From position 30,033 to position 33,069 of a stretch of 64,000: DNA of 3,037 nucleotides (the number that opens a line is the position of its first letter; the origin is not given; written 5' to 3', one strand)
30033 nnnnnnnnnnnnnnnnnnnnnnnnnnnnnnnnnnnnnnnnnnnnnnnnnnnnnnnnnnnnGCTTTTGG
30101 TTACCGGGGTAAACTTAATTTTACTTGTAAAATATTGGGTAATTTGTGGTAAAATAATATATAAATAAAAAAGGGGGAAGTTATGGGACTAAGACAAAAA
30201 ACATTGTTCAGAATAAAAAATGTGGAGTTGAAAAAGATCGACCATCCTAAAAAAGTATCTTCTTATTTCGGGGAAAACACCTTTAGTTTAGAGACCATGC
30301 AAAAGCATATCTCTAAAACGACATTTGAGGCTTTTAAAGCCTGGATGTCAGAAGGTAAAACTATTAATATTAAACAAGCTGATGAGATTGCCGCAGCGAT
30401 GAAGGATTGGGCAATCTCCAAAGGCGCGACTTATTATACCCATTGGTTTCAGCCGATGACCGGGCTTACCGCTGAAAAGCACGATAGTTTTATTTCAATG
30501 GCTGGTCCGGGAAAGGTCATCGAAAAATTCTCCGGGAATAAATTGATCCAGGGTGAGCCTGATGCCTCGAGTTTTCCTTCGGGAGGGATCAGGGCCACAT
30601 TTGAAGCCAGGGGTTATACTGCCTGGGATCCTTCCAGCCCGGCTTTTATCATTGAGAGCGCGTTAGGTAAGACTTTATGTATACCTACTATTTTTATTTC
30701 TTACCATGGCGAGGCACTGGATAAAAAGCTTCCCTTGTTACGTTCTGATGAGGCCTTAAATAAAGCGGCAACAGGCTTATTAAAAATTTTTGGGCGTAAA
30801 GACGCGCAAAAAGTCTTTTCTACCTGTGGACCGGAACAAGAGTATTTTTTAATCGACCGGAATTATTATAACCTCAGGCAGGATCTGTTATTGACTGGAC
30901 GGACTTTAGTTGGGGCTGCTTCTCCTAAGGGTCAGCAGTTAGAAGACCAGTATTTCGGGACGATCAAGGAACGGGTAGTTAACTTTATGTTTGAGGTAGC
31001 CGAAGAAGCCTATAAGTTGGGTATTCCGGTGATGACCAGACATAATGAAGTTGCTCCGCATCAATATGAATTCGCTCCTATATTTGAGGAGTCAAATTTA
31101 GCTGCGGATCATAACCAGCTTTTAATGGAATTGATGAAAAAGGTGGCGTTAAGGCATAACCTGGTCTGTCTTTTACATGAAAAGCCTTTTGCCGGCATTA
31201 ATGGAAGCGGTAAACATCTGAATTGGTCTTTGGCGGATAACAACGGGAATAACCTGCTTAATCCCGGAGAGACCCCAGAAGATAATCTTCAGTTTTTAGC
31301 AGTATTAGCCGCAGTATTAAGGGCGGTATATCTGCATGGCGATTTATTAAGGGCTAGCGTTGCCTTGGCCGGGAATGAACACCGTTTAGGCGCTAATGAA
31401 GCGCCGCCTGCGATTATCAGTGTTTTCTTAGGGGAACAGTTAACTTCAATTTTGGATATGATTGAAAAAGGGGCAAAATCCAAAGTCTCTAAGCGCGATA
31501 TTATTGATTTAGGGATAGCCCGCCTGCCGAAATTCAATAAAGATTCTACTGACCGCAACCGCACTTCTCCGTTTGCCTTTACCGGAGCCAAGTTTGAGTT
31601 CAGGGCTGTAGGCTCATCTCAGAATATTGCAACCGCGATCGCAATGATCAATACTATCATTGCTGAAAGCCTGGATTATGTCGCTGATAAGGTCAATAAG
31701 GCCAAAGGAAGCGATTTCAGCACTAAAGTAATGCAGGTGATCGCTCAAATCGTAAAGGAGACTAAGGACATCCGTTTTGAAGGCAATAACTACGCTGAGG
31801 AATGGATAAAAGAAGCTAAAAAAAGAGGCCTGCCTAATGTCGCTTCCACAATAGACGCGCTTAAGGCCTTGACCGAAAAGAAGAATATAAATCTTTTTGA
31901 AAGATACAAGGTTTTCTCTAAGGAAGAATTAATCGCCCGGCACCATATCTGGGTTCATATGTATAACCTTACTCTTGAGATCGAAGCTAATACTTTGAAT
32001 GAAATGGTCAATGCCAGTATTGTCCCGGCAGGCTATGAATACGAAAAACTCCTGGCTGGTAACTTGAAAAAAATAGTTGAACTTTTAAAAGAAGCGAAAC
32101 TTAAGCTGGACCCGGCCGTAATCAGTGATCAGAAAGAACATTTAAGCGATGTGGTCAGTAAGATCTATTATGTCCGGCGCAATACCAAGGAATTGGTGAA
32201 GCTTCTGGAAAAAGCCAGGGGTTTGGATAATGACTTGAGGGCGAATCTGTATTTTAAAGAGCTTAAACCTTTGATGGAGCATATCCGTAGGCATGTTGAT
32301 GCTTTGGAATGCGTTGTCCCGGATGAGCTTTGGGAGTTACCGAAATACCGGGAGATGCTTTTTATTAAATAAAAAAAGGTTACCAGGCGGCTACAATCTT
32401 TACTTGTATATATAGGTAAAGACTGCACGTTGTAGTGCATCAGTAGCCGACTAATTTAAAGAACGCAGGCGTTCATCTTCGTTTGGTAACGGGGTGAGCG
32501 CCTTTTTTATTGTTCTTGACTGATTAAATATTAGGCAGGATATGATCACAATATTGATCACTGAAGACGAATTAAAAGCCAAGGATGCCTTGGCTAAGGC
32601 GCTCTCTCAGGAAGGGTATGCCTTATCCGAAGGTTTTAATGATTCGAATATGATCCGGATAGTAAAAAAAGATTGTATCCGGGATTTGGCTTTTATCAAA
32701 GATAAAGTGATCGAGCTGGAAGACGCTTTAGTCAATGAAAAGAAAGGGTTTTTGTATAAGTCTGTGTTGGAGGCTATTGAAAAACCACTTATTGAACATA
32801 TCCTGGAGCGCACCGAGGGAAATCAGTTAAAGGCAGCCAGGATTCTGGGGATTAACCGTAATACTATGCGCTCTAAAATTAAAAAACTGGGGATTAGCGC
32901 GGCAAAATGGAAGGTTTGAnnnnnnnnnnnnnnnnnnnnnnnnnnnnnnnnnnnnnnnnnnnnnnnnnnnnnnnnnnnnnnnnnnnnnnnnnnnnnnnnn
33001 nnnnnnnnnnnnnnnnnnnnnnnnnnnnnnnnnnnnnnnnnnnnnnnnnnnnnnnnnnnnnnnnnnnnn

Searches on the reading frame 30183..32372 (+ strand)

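Call 7: search_protein_families(library=pfam, proteins=[window:30183-32372:+])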
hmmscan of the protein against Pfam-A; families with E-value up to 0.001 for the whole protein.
window:30183-32372:+ (729 aa): 3 families
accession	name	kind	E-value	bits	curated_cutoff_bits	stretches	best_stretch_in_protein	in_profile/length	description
PF12437.13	GSIII_N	-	1.9e-76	255.6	25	1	26-188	2-160/160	Glutamine synthetase type III N terminal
PF18318.6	Gln-synt_C-ter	-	9.1e-39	132.3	22.7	1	516-630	2-116/118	Glutamine synthetase C-terminal domain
PF00120.29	Gln-synt_C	-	1e-20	74.6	24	1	211-364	20-169/344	Glutamine synthetase, catalytic domain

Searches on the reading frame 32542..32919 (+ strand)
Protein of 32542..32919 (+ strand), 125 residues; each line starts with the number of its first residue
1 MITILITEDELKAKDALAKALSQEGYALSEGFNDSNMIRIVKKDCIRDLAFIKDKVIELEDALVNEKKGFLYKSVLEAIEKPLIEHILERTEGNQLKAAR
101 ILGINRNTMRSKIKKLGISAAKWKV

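Call 7: search_protein_families(library=pfam, proteins=[window:32542-32919:+])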
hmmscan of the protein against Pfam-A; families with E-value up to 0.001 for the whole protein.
window:32542-32919:+ (125 aa): 1 family
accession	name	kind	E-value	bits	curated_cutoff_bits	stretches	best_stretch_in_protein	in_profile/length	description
PF02954.25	HTH_8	-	4.7e-15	55.5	22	1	76-116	2-42/42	Bacterial regulatory protein, Fis family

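Call 62: search_protein_families(library=pfam, proteins=[window:32542-32919:+], max_evalue=5)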
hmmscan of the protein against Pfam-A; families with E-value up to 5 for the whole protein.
window:32542-32919:+ (125 aa): 7 families
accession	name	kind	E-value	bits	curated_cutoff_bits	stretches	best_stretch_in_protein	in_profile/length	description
PF02954.25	HTH_8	-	4.7e-15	55.5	22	1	76-116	2-42/42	Bacterial regulatory protein, Fis family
PF18024.7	HTH_50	-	0.0048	17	27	1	72-119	4-50/50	Helix-turn-helix domain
PF13556.12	HTH_30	-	0.01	16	27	1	90-116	10-36/59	PucR C-terminal helix-turn-helix domain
PF05225.22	HTH_psq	-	0.062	13.5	20.4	1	96-119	20-42/45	helix-turn-helix, Psq domain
PF06322.17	Phage_NinH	-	0.14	12.5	29.8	1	87-112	11-36/60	Phage NinH protein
PF12373.13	Msg2_C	-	0.14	12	25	1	6-22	14-30/30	Major surface glycoprotein 2 C terminal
PF12728.13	HTH_17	-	0.2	12.4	27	1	98-122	7-31/51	Helix-turn-helix domain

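Call 65: search_protein_families(library=ncbifam, proteins=[window:32542-32919:+], max_evalue=0.01)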
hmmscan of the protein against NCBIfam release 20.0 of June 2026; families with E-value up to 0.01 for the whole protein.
window:32542-32919:+ (125 aa): 19 families
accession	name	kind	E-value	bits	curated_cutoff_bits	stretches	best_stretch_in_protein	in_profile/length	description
NF002517.0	PRK01905.1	equivalog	5.3e-15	55.7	122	1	71-117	29-75/77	Fis family transcriptional regulator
NF001659.0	PRK00430.1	equivalog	1.2e-14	54.8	99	1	70-118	49-97/98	DNA-binding transcriptional regulator Fis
TIGR01818.1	ntrC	equivalog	9.7e-12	44.4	558.6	1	62-116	409-463/463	nitrogen regulation protein NR(I)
NF041552.1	TF_PrdR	equivalog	1.9e-07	29.8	795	1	52-115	510-575/577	sigma-54 dependent transcriptional regulator PrdR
NF008176.1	PRK10923.1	equivalog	1.3e-06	27.3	620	1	63-118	414-468/469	nitrogen regulation protein NR(I)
NF008469.0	PRK11361.1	equivalog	3.6e-06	25.9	714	1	72-121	410-459/461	acetoacetate metabolism transcriptional regulator AtoC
NF050807.1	TransRegFlbDCaul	equivalog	1.7e-05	23.8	750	1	65-115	388-437/454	sigma-54-dependent transcriptional regulator FlbD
TIGR02915.1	PEP_resp_reg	equivalog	3.5e-05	22.8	502.6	1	51-118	376-444/445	PEP-CTERM-box response regulator transcription factor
NF008485.2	PRK11388.1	equivalog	0.00027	19.4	551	1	65-122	583-641/643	dihydroxyacetone kinase operon transcriptional regulator DhaR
NF007689.0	PRK10365.1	equivalog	0.00037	19.4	760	1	77-114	403-440/441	sigma-54-dependent response regulator transcription factor ZraR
NF049963.1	RespRegFlgRCampy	domain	0.00047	19.1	750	1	9-116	324-427/429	fla regulon two-component system response regulator FlgR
NF041906.1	V4R_TF_MobR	exception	0.00048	18.7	999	1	74-115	502-543/544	phenol degradation transcriptional regulator MobR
NF051870.1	NAssimRespRegNtrX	equivalog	0.00057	18.9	600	0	75-118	409-452/452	nitrogen assimilation response regulator NtrX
TIGR02040.1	PpsR-CrtJ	equivalog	0.00068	18.8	275.4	1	72-118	396-442/442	transcriptional regulator PpsR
TIGR02974.1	phageshock_pspF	equivalog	0.0012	18.2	443.55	1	60-115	280-335/336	phage shock protein operon transcriptional activator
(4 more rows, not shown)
